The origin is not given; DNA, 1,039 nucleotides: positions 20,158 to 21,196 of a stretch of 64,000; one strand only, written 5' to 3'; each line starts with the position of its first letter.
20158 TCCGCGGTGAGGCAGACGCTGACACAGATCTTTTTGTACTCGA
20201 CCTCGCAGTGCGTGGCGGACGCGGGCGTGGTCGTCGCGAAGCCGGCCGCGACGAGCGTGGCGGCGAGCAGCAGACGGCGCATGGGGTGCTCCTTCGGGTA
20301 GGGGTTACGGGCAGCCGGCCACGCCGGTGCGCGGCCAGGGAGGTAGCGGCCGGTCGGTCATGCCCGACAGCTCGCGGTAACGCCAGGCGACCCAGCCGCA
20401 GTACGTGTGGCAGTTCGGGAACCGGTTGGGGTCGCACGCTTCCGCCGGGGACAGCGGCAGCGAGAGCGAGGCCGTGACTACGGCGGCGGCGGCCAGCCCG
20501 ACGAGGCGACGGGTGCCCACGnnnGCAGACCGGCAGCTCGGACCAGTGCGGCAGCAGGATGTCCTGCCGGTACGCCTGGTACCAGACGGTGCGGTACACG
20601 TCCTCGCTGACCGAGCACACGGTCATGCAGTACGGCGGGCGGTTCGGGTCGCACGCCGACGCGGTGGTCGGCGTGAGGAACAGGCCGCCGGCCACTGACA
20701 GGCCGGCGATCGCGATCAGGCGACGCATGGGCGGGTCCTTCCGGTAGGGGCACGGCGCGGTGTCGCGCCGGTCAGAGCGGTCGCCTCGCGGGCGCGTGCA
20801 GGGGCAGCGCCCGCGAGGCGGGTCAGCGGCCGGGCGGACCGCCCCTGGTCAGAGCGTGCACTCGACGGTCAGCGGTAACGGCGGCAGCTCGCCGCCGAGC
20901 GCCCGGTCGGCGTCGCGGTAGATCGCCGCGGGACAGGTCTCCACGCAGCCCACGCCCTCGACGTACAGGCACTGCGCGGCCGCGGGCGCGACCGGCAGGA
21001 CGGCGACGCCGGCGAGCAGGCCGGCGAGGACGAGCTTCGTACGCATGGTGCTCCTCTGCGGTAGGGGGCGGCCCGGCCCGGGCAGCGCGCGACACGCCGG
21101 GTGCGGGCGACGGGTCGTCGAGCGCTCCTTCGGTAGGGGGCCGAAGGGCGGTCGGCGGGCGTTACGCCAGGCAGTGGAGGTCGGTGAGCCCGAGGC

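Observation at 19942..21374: Six tandem genes for small Sec-signal peptides sharing a C-x(6-10)-C-x(2-3)-C-x(16-29)-C scaffold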

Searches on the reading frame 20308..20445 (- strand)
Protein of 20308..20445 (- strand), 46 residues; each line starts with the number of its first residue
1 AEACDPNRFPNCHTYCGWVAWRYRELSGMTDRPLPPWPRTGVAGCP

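Call 29: find_homologous_proteins(query=A6, max_evalue=10)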
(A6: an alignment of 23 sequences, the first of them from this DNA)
Query A6 (23 sequences) (46 aa, profile of the alignment): 45 proteins with E <= 10 among 102 candidates.
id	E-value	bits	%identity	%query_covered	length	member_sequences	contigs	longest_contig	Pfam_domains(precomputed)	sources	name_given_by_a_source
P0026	1.7e-12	65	-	-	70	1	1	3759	-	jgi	jgi:hypothetical protein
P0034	3.8e-12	64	-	-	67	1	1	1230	-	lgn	-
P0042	7.9e-11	60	-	-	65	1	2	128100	-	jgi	jgi:hypothetical protein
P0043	1.8e-10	59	-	-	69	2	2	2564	-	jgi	jgi:hypothetical protein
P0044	1.9e-10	59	30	43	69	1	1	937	-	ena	-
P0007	2.0e-10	59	-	-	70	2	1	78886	-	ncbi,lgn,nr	ncbi:MAG TPA: hypothetical protein VNA20_04430 [Frankiaceae bacterium]|nr:hypothetical protein [Fran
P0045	2.9e-10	58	-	-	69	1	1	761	-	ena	-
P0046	2.9e-10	58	-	-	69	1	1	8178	-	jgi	jgi:hypothetical protein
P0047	3.1e-10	58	-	-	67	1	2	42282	-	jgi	jgi:hypothetical protein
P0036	4.8e-10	58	-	-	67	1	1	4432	-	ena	-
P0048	7.7e-10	57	-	-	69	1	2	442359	-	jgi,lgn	jgi:hypothetical protein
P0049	8.2e-10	57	-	-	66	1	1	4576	-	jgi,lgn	jgi:hypothetical protein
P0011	3.2e-9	55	91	100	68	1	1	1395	-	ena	-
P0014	4.3e-9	54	80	100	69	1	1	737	-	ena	-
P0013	7.8e-9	54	91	100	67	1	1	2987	-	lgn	-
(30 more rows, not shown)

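Call 31: find_encoding_contigs(protein=P0048, flank=8000, max_places=3)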
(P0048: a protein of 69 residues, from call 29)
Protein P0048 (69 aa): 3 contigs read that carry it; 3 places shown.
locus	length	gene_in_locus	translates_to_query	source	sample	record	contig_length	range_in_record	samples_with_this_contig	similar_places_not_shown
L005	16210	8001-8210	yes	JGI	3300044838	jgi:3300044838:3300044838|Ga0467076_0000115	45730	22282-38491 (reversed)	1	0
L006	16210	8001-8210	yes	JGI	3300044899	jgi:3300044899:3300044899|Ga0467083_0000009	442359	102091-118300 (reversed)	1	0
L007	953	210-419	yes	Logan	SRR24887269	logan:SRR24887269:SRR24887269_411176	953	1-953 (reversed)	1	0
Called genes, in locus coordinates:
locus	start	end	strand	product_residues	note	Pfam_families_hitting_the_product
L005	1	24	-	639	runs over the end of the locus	PF01807:Zn_ribbon_DnaG, PF08275:DNAG_N, PF01751:Toprim, PF13155:Toprim_2, PF13662:Toprim_4, PF10410:DnaB_bind, PF08278:DnaG_DnaB_bind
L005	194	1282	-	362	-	PF01966:HD, PF13286:HD_assoc (weak)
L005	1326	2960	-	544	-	-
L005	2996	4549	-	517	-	-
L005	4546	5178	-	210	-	PF02698:DUF218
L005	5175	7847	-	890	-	PF01326:PPDK_N, PF00391:PEP-utilizers, PF02896:PEP-utilizers_C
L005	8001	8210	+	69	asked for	-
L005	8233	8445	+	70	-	-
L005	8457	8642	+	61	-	-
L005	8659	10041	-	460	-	PF00587:tRNA-synt_2b, PF03129:HGTP_anticodon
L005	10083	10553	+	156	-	PF08534:Redoxin, PF00578:AhpC-TSA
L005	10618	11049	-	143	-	-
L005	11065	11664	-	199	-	-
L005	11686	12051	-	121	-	PF03992:ABM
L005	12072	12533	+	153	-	PF20444:DUF6703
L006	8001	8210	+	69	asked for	-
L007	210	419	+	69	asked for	-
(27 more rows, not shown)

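Call 32: find_encoding_contigs(protein=P0047, flank=8000, max_places=3)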
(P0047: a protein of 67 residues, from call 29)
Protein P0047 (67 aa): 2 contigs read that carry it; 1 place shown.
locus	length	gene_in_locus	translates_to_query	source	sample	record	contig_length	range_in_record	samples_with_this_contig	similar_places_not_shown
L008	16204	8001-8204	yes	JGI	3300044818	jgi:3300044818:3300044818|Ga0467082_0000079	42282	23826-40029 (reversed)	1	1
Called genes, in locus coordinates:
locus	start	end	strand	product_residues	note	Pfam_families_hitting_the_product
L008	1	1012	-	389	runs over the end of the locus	PF03979:Sigma70_r1_1, PF00140:Sigma70_r1_2, PF04542:Sigma70_r2, PF04539:Sigma70_r3, PF04545:Sigma70_r4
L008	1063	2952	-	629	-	PF01807:Zn_ribbon_DnaG, PF08275:DNAG_N, PF01751:Toprim, PF13155:Toprim_2, PF13662:Toprim_4, PF10410:DnaB_bind, PF08278:DnaG_DnaB_bind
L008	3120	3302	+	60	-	-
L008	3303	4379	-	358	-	PF01966:HD, PF13286:HD_assoc (faint)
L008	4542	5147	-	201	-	PF02698:DUF218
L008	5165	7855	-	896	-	PF01326:PPDK_N, PF00391:PEP-utilizers, PF02896:PEP-utilizers_C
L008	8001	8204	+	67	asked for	-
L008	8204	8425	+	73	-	-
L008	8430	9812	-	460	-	PF00587:tRNA-synt_2b, PF03129:HGTP_anticodon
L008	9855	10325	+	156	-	PF00578:AhpC-TSA, PF08534:Redoxin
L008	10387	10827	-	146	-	-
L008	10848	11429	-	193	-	-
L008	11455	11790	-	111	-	PF03992:ABM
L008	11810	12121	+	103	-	PF20444:DUF6703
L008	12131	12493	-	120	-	PF00903:Glyoxalase, PF18029:Glyoxalase_6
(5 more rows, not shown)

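Call 47: predict_structure(alignment_id=A7)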
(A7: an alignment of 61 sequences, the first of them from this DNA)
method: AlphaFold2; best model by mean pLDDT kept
length: 46 residues; sequences in the alignment: 61
mean_pLDDT: 75.6   pTM: 0.53
mean pLDDT of the five models: 75.6, 68.9, 68.5, 68.2, 67.5
residues with pLDDT >= 90: 3; 70-90: 25; 50-70: 17; < 50: 1
segments of 3 or more residues with pLDDT < 50: none
pLDDT, mean of each block of 10 residues (from residue 1): 58 76 89 83 68
secondary structure, 60 per line:
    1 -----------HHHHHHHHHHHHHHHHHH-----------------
elements in order: H12-29

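Call 49: search_protein_representatives(alignment_id=A7)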
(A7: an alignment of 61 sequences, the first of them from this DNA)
Query: 61 sequences, 43 profile positions. Proteins with E-value up to 0.001 (for the whole library): 26; up to 1e-10: 0; up to 1e-30: 0. The best 26 are listed.
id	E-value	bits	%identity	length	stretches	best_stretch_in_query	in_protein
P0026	4.1e-10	55.8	-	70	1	1-43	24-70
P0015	2.3e-08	50.2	-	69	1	1-42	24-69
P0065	2.1e-07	47.2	-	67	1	1-43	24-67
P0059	4.8e-07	46.0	-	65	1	1-42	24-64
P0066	5.1e-07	45.9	-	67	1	1-42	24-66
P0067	6.5e-07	45.6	-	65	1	1-43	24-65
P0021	8.9e-07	45.1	-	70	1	1-38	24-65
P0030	1.1e-06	44.9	-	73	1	1-42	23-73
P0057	1.7e-06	44.2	-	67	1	1-43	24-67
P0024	5.0e-06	42.7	-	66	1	1-42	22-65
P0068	8.4e-06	42.0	-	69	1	1-35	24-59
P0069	9.0e-06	41.9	-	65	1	1-43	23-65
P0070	1.0e-05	41.7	-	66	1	1-43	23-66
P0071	1.1e-05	41.6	-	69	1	1-34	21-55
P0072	3.1e-05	40.2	-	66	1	1-43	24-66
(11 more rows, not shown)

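Call 51: fold_search(model_id=the predicted structure, library=pdb)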
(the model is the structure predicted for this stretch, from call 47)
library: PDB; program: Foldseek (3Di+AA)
matches with E <= 10: 0; with E <= 0.001: 0
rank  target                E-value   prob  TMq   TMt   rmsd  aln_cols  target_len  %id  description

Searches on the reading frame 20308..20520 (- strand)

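Call 5: search_protein_families(library=pfam, max_evalue=10, proteins=[window:20308-20520:-])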
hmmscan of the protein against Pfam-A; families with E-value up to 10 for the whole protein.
seq(71 aa): 1 family
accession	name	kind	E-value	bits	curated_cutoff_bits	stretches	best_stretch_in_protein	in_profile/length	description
PF18661.6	AvrLm4-7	-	0.064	14.8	25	1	27-52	55-77/86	Avirulence Effector AvrLm4-7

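Call 6: search_protein_families(library=ncbifam, max_evalue=10, proteins=[window:20308-20520:-])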
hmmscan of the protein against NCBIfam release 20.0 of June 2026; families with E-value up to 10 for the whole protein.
seq(71 aa): 0 families

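Call 76: search_protein_families(library=padloc, max_evalue=0.1, proteins=[P0001, P0002, P0003, P0005, P0006, P0007, P0009])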
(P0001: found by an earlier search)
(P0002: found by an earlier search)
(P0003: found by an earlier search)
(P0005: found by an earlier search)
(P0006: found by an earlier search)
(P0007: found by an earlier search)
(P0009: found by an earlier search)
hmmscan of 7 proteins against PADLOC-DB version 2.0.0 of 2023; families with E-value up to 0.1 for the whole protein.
P0001 (56 aa): 0 families

P0002 (56 aa): 0 families

P0003 (71 aa): 0 families

P0005 (68 aa): 0 families

P0006 (65 aa): 0 families

P0007 (70 aa): 0 families

P0009 (193 aa): 1 family
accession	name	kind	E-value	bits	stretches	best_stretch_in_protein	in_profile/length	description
PDLC03155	Specificity_I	-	0.014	12.3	1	88-139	114-164/520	Type I specificity subunit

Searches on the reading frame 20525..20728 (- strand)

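Call 5: search_protein_families(library=pfam, max_evalue=10, proteins=[window:20525-20728:-])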
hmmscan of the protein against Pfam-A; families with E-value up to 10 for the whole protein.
seq(68 aa): 0 families

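Call 6: search_protein_families(library=ncbifam, max_evalue=10, proteins=[window:20525-20728:-])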
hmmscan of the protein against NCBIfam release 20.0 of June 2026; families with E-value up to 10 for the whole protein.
seq(68 aa): 0 families

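Call 76: search_protein_families(library=padloc, max_evalue=0.1, proteins=[P0001, P0002, P0003, P0005, P0006, P0007, P0009])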
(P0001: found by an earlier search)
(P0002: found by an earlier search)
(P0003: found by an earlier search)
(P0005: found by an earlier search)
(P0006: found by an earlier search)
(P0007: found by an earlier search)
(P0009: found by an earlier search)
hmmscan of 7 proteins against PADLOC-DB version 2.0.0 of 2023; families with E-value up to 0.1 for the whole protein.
P0001 (56 aa): 0 families

P0002 (56 aa): 0 families

P0003 (71 aa): 0 families

P0005 (68 aa): 0 families

P0006 (65 aa): 0 families

P0007 (70 aa): 0 families

P0009 (193 aa): 1 family
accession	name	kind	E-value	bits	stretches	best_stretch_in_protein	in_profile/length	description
PDLC03155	Specificity_I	-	0.014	12.3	1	88-139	114-164/520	Type I specificity subunit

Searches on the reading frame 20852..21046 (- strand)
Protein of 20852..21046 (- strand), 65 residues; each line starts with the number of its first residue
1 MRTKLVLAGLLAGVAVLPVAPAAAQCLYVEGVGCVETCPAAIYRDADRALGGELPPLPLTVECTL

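Call 5: search_protein_families(library=pfam, max_evalue=10, proteins=[window:20852-21046:-])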
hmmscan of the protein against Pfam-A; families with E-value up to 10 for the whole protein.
seq(65 aa): 0 families

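Call 6: search_protein_families(library=ncbifam, max_evalue=10, proteins=[window:20852-21046:-])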
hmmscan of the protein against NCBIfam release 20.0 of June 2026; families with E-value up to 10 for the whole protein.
seq(65 aa): 0 families

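Call 76: search_protein_families(library=padloc, max_evalue=0.1, proteins=[P0001, P0002, P0003, P0005, P0006, P0007, P0009])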
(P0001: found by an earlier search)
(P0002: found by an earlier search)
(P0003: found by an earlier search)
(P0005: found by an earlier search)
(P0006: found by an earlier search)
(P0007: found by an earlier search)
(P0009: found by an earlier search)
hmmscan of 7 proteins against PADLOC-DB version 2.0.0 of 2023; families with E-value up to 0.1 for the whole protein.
P0001 (56 aa): 0 families

P0002 (56 aa): 0 families

P0003 (71 aa): 0 families

P0005 (68 aa): 0 families

P0006 (65 aa): 0 families

P0007 (70 aa): 0 families

P0009 (193 aa): 1 family
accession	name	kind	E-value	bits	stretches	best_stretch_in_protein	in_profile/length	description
PDLC03155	Specificity_I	-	0.014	12.3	1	88-139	114-164/520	Type I specificity subunit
